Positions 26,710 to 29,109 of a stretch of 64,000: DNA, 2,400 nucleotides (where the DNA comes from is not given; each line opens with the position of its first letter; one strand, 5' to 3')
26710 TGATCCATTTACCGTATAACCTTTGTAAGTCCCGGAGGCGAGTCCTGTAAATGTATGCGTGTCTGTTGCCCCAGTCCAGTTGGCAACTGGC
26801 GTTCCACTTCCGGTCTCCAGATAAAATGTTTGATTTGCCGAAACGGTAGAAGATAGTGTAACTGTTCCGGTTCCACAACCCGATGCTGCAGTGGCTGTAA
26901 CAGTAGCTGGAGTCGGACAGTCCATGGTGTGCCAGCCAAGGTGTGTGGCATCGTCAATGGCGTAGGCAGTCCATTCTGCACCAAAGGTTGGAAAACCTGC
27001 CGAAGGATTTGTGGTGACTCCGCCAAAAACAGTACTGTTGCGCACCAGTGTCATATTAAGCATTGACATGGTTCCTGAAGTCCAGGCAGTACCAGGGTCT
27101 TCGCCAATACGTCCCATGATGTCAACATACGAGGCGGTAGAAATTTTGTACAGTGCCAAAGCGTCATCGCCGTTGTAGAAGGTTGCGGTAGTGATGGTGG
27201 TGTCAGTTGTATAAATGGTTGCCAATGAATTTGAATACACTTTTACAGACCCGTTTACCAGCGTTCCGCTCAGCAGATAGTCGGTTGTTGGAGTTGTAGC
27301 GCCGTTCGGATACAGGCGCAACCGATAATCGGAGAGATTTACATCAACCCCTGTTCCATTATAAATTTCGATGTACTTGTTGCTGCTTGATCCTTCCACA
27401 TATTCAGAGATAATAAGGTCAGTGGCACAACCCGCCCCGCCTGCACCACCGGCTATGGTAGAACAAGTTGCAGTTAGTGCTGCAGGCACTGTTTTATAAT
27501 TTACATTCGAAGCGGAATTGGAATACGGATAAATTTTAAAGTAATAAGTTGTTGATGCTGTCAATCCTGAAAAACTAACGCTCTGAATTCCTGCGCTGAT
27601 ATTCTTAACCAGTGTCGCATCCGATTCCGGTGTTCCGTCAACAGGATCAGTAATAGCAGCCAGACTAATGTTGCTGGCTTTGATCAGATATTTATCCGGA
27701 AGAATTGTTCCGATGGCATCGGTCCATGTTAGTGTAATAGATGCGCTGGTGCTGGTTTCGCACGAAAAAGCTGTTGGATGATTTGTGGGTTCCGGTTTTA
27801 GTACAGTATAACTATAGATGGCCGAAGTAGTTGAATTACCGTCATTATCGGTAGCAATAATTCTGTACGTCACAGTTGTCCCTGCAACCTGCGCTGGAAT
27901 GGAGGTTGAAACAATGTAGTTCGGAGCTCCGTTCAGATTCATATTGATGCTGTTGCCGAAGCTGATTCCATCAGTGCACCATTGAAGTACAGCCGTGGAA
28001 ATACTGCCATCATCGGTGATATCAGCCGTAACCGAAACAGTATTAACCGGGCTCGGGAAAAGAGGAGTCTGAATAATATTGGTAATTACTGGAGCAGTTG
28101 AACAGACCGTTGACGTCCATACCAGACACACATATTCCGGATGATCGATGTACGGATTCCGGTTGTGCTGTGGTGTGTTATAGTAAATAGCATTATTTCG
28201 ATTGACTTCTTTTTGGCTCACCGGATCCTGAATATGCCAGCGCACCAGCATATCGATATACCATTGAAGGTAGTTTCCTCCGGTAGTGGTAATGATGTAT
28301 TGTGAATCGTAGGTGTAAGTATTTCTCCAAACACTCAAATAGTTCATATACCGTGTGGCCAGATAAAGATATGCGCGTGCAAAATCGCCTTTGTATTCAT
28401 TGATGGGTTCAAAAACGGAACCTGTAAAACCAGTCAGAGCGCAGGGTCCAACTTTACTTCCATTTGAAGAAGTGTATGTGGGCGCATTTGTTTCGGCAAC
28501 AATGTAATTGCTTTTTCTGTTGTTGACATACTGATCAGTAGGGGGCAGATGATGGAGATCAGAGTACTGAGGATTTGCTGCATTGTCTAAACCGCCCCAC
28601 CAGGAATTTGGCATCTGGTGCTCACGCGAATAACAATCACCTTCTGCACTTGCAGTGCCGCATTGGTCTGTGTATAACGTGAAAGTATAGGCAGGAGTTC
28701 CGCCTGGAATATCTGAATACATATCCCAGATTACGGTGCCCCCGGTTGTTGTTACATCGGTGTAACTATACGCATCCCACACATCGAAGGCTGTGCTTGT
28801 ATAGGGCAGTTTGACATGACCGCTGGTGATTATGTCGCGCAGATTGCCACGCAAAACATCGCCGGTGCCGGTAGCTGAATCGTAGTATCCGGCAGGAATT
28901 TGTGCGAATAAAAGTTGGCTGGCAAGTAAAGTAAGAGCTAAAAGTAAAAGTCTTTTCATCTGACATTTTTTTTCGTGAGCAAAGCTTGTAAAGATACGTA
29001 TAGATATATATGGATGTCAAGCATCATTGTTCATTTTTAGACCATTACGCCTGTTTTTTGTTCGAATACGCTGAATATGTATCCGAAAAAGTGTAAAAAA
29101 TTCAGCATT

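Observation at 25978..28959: Endonuclease I plus a lamin-tail domain mounted on an 1836-aa repeat stalk with a T9SS anchor signal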

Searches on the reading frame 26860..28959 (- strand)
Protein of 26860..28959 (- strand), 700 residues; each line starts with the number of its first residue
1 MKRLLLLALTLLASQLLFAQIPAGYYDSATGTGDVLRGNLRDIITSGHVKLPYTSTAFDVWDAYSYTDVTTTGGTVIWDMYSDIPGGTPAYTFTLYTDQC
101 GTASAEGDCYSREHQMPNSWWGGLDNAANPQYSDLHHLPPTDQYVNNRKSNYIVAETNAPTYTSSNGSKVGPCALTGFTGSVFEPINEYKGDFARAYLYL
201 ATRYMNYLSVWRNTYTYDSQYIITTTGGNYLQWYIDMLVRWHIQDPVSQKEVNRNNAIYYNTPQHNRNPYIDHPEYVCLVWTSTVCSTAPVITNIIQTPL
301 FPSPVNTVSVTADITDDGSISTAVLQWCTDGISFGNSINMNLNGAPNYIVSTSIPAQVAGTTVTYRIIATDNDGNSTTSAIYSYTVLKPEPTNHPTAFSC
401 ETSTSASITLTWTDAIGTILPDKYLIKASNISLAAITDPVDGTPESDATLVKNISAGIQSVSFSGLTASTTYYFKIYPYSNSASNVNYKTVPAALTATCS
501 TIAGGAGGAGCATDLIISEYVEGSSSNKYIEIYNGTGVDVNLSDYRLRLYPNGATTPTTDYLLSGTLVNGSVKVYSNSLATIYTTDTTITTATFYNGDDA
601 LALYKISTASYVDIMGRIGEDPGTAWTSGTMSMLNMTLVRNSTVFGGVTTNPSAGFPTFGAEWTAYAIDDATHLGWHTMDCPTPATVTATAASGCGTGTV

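Call 10: find_homologous_proteins(query=window:26860-28959:-, max_evalue=1e-10)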
Query window:26860-28959:- (700 aa): 3644 proteins with E <= 1e-10 among 8000 candidates; the best 120 are listed.
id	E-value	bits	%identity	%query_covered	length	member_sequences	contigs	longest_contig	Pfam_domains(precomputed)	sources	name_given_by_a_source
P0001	0.0e+0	1389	86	100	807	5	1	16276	PF00932.26,PF04231.20,PF00041.28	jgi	-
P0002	0.0e+0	1231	77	100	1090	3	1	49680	PF00932.26,PF04231.20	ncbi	ncbi:MAG: hypothetical protein CVU11_08485, partial [Bacteroidetes bacterium HGW-Bacteroidetes-6]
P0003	0.0e+0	1020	66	99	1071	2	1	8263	PF00932.26,PF18962.8,PF04231.20,PF00041.28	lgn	-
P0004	0.0e+0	1017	66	99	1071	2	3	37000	PF00932.26,PF18962.8,PF04231.20,PF00041.28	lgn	-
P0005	4.4e-290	983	64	99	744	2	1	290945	PF00932.26,PF04231.20,PF00041.28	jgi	-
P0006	7.2e-289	979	64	97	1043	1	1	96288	PF19408.6,PF00932.26,PF18962.8,PF04231.20,PF00041.28,PF16656.12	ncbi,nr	ncbi:MAG: endonuclease [Bacteroidales bacterium]|nr:endonuclease [Bacteroidales bacterium]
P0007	7.5e-285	965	63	95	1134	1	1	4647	PF00932.26,PF18962.8,PF04231.20,PF19081.7,PF00041.28,PF16656.12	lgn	-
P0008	1.0e-282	958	64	98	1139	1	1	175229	PF00932.26,PF18962.8,PF04231.20,PF19081.7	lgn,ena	-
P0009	2.1e-282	957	62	97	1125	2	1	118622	PF19408.6,PF00932.26,PF18962.8,PF04231.20,PF00041.28,PF16656.12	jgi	jgi:endonuclease I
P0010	8.7e-277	939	62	98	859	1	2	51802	PF00932.26,PF18962.8,PF00028.24,PF04231.20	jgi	jgi:endonuclease I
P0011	1.1e-275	935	61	98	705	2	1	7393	PF00932.26,PF04231.20,PF00041.28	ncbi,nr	ncbi:MAG: endonuclease, partial [Bacteroidetes bacterium]|nr:endonuclease [Bacteroidota bacterium]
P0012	1.8e-275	934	61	99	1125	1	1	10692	PF19408.6,PF00932.26,PF18962.8,PF04231.20,PF00041.28,PF16656.12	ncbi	-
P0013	4.4e-274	930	62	96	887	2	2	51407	PF00932.26,PF18962.8,PF04231.20,PF00041.28,PF16656.12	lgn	-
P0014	1.4e-271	921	60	99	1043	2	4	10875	PF19408.6,PF00932.26,PF18962.8,PF04231.20,PF00041.28,PF16656.12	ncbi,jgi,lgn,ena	jgi:endonuclease I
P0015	4.4e-231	788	63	55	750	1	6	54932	PF00932.26,PF18962.8,PF04231.20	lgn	-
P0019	5.5e-193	662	49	69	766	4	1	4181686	PF23376.2,PF04231.20,PF00041.28,PF16656.12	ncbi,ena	-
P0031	1.3e-171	591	57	69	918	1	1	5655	PF19408.6,PF00932.26,PF18962.8,PF04231.20,PF00041.28,PF16656.12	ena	-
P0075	2.0e-141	491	63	52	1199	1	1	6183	PF04231.20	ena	-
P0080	2.8e-139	484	46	55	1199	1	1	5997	PF11896.15,PF18962.8,PF04231.20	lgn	-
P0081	5.3e-139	483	51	40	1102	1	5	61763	PF00932.26,PF18962.8,PF04231.20,PF00041.28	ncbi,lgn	-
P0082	6.2e-139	483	51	40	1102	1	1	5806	PF00932.26,PF18962.8,PF04231.20,PF00041.28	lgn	-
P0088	6.6e-136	473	52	40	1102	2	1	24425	PF00932.26,PF04231.20,PF00041.28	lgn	-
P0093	1.7e-133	465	47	39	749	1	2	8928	PF18962.8,PF13860.13,PF04231.20,PF00041.28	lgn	-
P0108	5.6e-128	447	48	41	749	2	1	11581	PF18962.8,PF13860.13,PF04231.20,PF00041.28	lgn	-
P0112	6.8e-127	443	47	41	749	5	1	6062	PF18962.8,PF13860.13,PF04231.20,PF00041.28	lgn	-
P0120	1.4e-125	439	45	44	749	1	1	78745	PF18962.8,PF13860.13,PF04231.20,PF00041.28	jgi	-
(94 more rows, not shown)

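Call 72: find_encoding_contigs(protein=P0004, flank=5000, max_places=1)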
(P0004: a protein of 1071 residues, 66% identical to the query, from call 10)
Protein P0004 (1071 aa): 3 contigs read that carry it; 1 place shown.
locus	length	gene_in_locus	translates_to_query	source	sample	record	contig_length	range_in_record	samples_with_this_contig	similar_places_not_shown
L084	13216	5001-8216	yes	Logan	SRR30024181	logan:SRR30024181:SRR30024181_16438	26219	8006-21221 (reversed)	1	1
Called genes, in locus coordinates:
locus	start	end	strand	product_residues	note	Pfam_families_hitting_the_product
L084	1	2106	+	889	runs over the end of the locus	PF00933:Glyco_hydro_3, PF01915:Glyco_hydro_3_C, PF07691:PA14, PF14310:Fn3-like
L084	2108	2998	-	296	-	-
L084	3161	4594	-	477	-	PF01120:Alpha_L_fucos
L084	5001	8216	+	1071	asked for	PF04231:Endonuclease_1, PF00041:fn3 (faint), PF00932:LTD, PF18962:Por_Secre_tail (weak)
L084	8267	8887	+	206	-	PF01209:Ubie_methyltran, PF13489:Methyltransf_23, PF13847:Methyltransf_31, PF08241:Methyltransf_11, PF08242:Methyltransf_12, PF13649:Methyltransf_25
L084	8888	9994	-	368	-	PF25160:LdpA_Fe-S-bd (faint), PF13183:Fer4_8, PF13187:Fer4_9, PF13534:Fer4_17 (weak)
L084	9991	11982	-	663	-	PF00890:FAD_binding_2 (weak), PF01266:DAO (weak), PF03486:HI0933_like (weak), PF07992:Pyr_redox_2 (weak), PF12831:FAD_oxidored, PF13450:NAD_binding_8 (weak), PF14697:Fer4_21, PF12838:Fer4_7, +5 more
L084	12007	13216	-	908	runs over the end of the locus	PF00070:Pyr_redox (faint), PF07992:Pyr_redox_2 (weak), PF12831:FAD_oxidored (weak), PF14691:Fer4_20, PF07992:Pyr_redox_2, PF13450:NAD_binding_8, PF13738:Pyr_redox_3, PF07992:Pyr_redox_2 (weak), +7 more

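Call 73: find_encoding_contigs(protein=P0006, flank=5000, max_places=1)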
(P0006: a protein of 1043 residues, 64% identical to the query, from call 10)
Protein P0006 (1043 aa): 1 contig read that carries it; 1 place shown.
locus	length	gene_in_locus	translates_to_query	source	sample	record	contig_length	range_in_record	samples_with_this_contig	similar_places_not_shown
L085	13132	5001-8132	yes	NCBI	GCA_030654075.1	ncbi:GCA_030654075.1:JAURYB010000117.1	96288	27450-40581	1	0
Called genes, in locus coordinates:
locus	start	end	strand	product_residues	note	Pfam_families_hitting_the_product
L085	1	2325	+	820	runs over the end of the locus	PF13715:CarbopepD_reg_2, PF18939:DUF5686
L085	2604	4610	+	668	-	PF17391:Urocanase_N, PF01175:Urocanase, PF17392:Urocanase_C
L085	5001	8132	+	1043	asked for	PF04231:Endonuclease_1, PF00041:fn3 (faint), PF16656:Pur_ac_phosph_N (faint), PF00932:LTD, PF19408:PKD_6, PF18962:Por_Secre_tail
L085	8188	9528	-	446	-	PF00438:S-AdoMet_synt_N, PF02772:S-AdoMet_synt_M, PF02773:S-AdoMet_synt_C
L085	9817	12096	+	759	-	PF17678:Glyco_hydro_92N, PF07971:Glyco_hydro_92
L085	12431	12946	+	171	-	PF00881:Nitroreductase, PF14512:TM1586_NiRdase (weak)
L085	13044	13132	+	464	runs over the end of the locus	PF00375:SDF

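Call 74: find_encoding_contigs(protein=P0008, flank=5000, max_places=1)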
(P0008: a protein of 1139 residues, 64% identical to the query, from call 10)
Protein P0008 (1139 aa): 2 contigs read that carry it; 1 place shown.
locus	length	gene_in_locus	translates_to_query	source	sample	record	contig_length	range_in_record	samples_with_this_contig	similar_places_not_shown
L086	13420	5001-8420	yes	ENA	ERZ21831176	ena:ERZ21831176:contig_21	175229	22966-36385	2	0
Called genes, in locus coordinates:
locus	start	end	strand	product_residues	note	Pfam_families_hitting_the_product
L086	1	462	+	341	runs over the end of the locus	PF13360:PQQ_2 (weak)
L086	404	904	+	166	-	PF13360:PQQ_2 (weak)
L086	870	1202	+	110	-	-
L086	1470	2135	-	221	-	-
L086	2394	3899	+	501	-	PF00656:Peptidase_C14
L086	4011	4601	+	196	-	PF18955:DUF5698, PF10035:DUF2179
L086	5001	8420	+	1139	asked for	PF04231:Endonuclease_1, PF00932:LTD, PF19081:Ig_7, PF18962:Por_Secre_tail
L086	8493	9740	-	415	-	PF02518:HATPase_c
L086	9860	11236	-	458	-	PF00072:Response_reg, PF00158:Sigma54_activat, PF14532:Sigma54_activ_2, PF00004:AAA (weak), PF07728:AAA_5 (weak), PF25601:AAA_lid_14, PF02954:HTH_8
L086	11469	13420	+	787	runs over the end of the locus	PF12704:MacB_PCD, PF02687:FtsX, PF12704:MacB_PCD, PF02687:FtsX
